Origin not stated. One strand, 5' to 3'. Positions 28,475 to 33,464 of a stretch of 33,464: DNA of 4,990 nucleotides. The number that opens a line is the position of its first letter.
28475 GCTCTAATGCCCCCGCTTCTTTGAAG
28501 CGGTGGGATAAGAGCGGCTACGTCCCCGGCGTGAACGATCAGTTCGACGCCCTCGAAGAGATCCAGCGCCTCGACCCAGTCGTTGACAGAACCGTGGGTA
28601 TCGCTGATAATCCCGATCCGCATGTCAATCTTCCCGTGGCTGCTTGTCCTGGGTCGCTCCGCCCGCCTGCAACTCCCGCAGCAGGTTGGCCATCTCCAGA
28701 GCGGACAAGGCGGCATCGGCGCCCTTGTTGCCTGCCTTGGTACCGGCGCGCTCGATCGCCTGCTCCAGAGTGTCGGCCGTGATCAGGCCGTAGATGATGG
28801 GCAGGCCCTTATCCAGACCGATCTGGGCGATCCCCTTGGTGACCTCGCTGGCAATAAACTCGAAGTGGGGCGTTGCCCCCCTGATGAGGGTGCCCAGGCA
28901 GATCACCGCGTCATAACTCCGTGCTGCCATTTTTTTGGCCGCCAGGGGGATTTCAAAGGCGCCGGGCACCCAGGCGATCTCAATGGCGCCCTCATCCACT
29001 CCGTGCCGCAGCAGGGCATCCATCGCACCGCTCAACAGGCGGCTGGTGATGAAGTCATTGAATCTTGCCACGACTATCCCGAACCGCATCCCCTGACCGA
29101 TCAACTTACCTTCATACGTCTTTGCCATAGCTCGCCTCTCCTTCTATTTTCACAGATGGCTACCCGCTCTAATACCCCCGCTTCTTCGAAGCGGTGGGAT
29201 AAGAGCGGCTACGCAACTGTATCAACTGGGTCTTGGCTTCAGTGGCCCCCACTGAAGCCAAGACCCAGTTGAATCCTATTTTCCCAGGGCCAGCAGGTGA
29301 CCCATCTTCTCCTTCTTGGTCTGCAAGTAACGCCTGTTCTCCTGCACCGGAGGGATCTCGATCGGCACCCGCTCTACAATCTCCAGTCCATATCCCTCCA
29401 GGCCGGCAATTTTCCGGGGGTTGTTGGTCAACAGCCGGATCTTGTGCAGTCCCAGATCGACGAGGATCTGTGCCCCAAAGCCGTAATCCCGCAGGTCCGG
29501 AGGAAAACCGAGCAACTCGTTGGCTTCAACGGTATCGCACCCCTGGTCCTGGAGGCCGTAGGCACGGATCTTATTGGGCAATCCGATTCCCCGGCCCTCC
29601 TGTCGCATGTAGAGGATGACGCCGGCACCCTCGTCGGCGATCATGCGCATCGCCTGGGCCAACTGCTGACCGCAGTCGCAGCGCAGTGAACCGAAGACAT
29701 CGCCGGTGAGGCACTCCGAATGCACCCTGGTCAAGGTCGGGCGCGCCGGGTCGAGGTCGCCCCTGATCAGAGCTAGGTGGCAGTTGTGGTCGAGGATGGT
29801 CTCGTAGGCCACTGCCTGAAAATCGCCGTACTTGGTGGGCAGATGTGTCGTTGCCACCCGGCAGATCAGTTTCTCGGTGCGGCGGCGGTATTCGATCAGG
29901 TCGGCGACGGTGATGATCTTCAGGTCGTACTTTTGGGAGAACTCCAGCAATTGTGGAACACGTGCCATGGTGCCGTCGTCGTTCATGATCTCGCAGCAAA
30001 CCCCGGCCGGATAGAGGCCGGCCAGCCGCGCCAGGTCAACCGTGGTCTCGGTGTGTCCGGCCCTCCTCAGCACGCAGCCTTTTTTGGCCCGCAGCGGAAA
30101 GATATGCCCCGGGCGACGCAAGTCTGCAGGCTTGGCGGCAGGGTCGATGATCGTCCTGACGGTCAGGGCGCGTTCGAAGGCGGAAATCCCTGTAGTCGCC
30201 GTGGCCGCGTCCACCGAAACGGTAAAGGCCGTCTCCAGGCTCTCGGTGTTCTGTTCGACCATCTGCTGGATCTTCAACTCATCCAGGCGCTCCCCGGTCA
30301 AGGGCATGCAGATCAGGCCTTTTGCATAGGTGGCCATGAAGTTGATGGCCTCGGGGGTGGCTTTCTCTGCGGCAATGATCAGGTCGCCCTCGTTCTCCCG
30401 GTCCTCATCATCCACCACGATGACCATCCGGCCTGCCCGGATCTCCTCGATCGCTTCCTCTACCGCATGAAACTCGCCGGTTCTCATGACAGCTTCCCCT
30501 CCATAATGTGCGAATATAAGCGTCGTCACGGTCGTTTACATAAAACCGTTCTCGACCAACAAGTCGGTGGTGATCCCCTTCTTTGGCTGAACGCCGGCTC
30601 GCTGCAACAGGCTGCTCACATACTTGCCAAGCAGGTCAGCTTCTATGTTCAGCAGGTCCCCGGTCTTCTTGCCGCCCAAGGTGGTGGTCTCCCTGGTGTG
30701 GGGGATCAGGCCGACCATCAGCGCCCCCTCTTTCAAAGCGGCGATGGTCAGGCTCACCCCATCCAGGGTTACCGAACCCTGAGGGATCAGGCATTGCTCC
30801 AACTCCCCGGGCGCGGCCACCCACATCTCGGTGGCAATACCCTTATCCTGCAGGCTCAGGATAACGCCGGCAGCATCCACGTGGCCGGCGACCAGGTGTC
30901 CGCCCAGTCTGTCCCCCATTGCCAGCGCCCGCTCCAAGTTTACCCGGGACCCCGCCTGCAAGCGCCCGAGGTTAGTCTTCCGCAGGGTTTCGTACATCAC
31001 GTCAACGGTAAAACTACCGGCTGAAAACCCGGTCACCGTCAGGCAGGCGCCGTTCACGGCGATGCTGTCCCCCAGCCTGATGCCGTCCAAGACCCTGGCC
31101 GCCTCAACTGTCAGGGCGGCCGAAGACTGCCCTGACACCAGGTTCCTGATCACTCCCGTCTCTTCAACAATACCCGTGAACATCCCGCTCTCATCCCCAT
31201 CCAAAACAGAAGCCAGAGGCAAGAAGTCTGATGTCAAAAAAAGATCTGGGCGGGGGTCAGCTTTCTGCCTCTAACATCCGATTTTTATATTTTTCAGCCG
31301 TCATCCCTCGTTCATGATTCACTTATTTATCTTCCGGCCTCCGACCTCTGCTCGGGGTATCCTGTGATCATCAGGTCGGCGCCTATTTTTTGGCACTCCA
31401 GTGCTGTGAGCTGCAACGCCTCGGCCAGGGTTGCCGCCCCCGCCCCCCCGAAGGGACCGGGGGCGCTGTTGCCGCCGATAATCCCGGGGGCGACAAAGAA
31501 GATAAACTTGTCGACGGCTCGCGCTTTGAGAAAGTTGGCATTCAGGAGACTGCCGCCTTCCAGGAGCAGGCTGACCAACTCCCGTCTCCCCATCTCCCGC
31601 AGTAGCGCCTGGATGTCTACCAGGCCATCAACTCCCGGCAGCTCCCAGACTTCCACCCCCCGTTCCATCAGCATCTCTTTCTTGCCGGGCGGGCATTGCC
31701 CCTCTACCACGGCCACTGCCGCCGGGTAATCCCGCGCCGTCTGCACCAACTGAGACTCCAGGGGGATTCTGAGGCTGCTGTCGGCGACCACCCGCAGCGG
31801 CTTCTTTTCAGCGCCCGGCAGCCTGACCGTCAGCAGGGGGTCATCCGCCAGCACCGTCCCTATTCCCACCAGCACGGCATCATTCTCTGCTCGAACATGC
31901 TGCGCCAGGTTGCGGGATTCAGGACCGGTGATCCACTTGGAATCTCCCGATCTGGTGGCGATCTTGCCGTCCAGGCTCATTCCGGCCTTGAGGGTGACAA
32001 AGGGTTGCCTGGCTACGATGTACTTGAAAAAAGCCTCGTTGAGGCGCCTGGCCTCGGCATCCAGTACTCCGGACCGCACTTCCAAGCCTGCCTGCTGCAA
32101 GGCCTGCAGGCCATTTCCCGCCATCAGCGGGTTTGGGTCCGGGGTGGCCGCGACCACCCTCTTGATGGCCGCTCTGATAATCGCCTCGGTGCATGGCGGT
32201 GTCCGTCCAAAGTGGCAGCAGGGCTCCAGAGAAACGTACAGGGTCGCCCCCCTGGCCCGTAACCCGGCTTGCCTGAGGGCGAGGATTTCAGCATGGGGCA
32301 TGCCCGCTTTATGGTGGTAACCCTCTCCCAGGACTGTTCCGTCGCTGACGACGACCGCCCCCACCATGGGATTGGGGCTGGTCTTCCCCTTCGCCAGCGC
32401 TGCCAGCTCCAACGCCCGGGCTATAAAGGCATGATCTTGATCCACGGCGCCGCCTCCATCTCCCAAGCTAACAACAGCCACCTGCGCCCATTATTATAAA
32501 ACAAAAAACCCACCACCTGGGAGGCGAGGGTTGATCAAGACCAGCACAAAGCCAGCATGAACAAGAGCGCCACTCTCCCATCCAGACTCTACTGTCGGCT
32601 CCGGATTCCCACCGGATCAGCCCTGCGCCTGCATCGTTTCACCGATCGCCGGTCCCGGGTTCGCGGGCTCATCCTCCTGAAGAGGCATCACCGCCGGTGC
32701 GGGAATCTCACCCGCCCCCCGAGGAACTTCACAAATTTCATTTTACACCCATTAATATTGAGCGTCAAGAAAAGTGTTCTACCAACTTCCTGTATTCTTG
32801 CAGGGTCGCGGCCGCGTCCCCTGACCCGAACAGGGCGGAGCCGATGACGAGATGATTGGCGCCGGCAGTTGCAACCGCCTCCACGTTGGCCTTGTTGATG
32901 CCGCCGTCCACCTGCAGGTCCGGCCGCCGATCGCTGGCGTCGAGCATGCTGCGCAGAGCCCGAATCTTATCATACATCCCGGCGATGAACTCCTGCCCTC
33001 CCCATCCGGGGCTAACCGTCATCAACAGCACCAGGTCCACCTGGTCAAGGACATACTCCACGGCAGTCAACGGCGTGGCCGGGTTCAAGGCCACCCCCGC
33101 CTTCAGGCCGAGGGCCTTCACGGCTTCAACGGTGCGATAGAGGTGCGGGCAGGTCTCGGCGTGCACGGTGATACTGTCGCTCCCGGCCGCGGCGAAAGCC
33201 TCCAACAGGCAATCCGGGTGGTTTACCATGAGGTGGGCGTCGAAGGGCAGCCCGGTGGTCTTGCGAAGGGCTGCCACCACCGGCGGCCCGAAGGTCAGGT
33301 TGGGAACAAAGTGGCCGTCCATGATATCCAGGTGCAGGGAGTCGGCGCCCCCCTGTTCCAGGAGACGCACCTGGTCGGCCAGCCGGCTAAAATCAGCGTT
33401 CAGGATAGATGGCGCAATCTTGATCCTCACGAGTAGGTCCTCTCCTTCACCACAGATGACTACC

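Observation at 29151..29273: Unrecognised ~123-bp composite double-hairpin repeat family: at least 6 copies in 33 kb, sitting inside operons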

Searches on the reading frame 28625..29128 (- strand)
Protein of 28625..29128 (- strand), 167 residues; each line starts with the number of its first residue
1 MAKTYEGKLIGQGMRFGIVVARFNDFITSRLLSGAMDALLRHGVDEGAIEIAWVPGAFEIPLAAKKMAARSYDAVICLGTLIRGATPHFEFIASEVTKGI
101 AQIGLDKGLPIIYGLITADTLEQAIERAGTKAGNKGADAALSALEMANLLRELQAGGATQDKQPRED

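Call 13: find_encoding_contigs(protein=window:28625-29128:-, flank=10000, max_places=10)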
Protein window:28625-29128:- (167 aa): 8 contigs read that carry it; 6 places shown.
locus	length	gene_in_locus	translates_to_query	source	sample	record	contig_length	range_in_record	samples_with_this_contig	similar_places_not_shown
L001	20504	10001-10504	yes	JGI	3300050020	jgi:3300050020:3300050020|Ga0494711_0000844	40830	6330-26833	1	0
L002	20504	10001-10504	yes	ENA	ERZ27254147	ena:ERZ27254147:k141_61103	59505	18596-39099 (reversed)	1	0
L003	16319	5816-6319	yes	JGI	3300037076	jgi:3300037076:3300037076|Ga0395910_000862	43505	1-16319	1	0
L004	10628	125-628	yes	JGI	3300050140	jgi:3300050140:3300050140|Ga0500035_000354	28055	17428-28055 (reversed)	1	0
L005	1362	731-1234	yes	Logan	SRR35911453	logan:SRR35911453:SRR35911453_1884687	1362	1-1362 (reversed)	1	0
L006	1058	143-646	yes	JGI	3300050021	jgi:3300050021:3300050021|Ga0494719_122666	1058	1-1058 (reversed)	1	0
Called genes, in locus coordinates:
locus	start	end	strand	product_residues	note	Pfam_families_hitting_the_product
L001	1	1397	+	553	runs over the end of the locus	PF00498:FHA, PF16697:Yop-YscD_cpl, PF01098:FTSW_RODA_SPOVE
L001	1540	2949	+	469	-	PF03717:PBP_dimer (faint), PF21922:PBP_dimer_2, PF00905:Transpeptidase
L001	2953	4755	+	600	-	PF00069:Pkinase, PF01636:APH (faint), PF07714:PK_Tyr_Ser-Thr, PF03109:ABC1 (weak), PF03793:PASTA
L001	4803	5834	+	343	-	PF16745:RsgA_N, PF03193:RsgA_GTPase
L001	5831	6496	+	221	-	PF00834:Ribul_P_3_epim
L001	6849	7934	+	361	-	PF00383:dCMP_cyt_deam_1, PF14437:MafB19-deam, PF01872:RibD_C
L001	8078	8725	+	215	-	PF00677:Lum_binding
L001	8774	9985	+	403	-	PF00926:DHBP_synthase, PF00925:GTP_cyclohydro2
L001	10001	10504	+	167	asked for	PF00885:DMRL_synthase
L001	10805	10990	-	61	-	PF00830:Ribosomal_L28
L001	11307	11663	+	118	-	PF03780:Asp23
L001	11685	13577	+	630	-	PF02734:Dak2, PF21645:FakA-like_M, PF13684:FakA-like_C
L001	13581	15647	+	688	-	PF17191:RecG_wedge, PF00270:DEAD, PF04851:ResIII (weak), PF00271:Helicase_C, PF22590:Cas3-like_C_2 (weak), PF19833:RecG_dom3_C (weak)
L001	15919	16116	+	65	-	PF00269:SASP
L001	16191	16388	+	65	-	PF00269:SASP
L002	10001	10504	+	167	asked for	PF00885:DMRL_synthase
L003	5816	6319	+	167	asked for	PF00885:DMRL_synthase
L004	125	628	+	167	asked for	PF00885:DMRL_synthase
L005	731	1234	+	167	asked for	PF00885:DMRL_synthase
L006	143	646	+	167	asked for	PF00885:DMRL_synthase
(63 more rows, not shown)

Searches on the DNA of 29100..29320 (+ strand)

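Call 72: search_dna_similar(query=window:29151-29273:+, collection=plasmids, mode=distant, max_evalue=0.001, max_rows=10)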
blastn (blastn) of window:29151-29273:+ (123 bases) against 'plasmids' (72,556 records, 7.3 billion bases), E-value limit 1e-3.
No match.

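Call 73: search_dna_similar(query=window:29151-29273:+, collection=phages, mode=distant, max_evalue=0.001, max_rows=10)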
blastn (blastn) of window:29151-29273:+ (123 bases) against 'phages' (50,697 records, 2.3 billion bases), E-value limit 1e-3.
No match.

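Call 79: search_rna_families(source=window, start=29100, end=29320, threshold=evalue, max_evalue=1)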
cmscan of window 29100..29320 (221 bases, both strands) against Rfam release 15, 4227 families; matches with E-value up to 1: 16.
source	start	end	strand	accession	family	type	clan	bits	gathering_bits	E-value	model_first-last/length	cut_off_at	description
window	29223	29271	-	RF03739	mir-4529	Gene; miRNA;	-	30.8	88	0.00025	1-83/83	no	mir-4529 microRNA precursor family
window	29222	29272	+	RF01007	mir-624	Gene; miRNA;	-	30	100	0.0002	1-86/86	no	mir-624 microRNA precursor family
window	29221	29273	-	RF03572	MIR2109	Gene; miRNA;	-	27.7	100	0.00064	1-71/71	no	MIR2109 microRNA precursor family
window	29220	29274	+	RF00963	mir-642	Gene; miRNA;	-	26.9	90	0.0068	1-83/83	no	mir-642 microRNA precursor family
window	29220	29274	-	RF00963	mir-642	Gene; miRNA;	-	26.4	90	0.0088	1-83/83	no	mir-642 microRNA precursor family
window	29221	29273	-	RF01033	mir-767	Gene; miRNA;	-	24.1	90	0.0071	1-86/86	no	mir-767 microRNA precursor family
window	29222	29272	+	RF03891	mir-2545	Gene; miRNA;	-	23.1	94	0.029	1-118/118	no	mir-2545 microRNA precursor family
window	29218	29276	-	RF01895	mir-193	Gene; miRNA;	-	22.4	55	0.0062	1-76/76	no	mir-193 microRNA precursor family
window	29219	29275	+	RF00825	mir-344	Gene; miRNA;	-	21.7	52.5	0.018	1-71/71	no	mir-344 microRNA precursor family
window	29227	29267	+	RF00870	mir-423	Gene; miRNA;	-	21.7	71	0.03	1-81/81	no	mir-423 microRNA precursor family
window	29222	29272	+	RF03712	MIR6450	Gene; miRNA;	-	21.7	70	0.037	1-107/107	no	MIR6450 microRNA precursor family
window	29218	29270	+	RF00775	mir-432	Gene; miRNA;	-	21.3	70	0.034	1-87/87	no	mir-432 microRNA precursor family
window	29225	29269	-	RF03968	mir-8934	Gene; miRNA;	-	21.1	100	0.45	1-88/88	no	mir-8934 microRNA precursor family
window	29222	29272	-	RF04043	mir-2062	Gene; miRNA;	-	19.2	90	0.11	1-72/72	no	mir-2062 microRNA precursor family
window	29153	29221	+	RF01015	mir-885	Gene; miRNA;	-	17.2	66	0.42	1-74/74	no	mir-885 microRNA precursor family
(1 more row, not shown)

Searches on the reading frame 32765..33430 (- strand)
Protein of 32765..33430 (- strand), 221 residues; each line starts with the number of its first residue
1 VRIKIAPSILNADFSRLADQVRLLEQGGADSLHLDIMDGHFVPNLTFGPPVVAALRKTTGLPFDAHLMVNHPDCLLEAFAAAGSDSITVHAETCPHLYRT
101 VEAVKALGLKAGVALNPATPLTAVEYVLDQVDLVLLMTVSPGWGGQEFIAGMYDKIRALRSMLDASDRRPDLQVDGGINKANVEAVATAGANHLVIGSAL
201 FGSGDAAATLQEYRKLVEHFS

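Call 27: find_encoding_contigs(protein=window:32765-33430:-, flank=3000, max_places=10)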
Protein window:32765-33430:- (221 aa): 8 contigs read that carry it; 8 places shown.
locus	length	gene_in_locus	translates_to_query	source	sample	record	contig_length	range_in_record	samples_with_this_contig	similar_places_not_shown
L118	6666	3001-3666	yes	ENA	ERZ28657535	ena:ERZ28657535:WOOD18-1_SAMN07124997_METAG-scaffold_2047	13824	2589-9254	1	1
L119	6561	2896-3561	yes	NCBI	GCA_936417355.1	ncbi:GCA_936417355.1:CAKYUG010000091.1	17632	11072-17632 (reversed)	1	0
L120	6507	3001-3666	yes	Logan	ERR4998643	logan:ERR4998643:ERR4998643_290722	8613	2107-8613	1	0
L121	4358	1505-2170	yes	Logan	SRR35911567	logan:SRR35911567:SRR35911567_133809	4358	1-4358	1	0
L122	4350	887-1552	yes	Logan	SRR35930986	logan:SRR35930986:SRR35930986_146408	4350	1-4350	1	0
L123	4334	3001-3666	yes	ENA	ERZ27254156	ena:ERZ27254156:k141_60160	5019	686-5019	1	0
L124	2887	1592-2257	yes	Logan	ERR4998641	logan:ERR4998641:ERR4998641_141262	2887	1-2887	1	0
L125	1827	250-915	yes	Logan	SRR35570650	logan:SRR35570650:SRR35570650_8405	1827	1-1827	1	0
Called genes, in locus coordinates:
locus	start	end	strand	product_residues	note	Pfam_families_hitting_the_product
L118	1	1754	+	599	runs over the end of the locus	PF00069:Pkinase, PF01636:APH (faint), PF07714:PK_Tyr_Ser-Thr, PF03109:ABC1 (weak), PF03793:PASTA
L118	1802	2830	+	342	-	PF16745:RsgA_N, PF03193:RsgA_GTPase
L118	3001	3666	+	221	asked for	PF00834:Ribul_P_3_epim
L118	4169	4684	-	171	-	PF00383:dCMP_cyt_deam_1, PF14437:MafB19-deam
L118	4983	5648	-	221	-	PF00834:Ribul_P_3_epim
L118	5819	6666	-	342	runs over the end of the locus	PF16745:RsgA_N, PF03193:RsgA_GTPase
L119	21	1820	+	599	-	PF00069:Pkinase, PF01636:APH (faint), PF07714:PK_Tyr_Ser-Thr, PF03109:ABC1 (weak), PF03793:PASTA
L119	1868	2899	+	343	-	PF16745:RsgA_N, PF03193:RsgA_GTPase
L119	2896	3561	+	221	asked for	PF00834:Ribul_P_3_epim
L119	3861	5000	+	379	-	PF00383:dCMP_cyt_deam_1, PF14437:MafB19-deam, PF01872:RibD_C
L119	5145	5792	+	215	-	PF00677:Lum_binding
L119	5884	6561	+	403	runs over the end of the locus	PF00926:DHBP_synthase, PF00925:GTP_cyclohydro2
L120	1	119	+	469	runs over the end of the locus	PF03717:PBP_dimer (faint), PF21922:PBP_dimer_2, PF00905:Transpeptidase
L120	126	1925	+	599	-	PF00069:Pkinase, PF01636:APH (faint), PF07714:PK_Tyr_Ser-Thr, PF03109:ABC1 (weak), PF03793:PASTA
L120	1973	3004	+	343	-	PF16745:RsgA_N, PF03193:RsgA_GTPase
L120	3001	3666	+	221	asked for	PF00834:Ribul_P_3_epim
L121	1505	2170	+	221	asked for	PF00834:Ribul_P_3_epim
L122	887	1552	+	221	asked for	PF00834:Ribul_P_3_epim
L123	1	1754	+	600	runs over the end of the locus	PF00069:Pkinase, PF01636:APH (faint), PF07714:PK_Tyr_Ser-Thr, PF03109:ABC1 (weak), PF03793:PASTA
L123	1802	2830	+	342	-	PF16745:RsgA_N, PF03193:RsgA_GTPase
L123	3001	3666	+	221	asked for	PF00834:Ribul_P_3_epim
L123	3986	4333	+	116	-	?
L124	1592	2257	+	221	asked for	PF00834:Ribul_P_3_epim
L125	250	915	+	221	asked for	PF00834:Ribul_P_3_epim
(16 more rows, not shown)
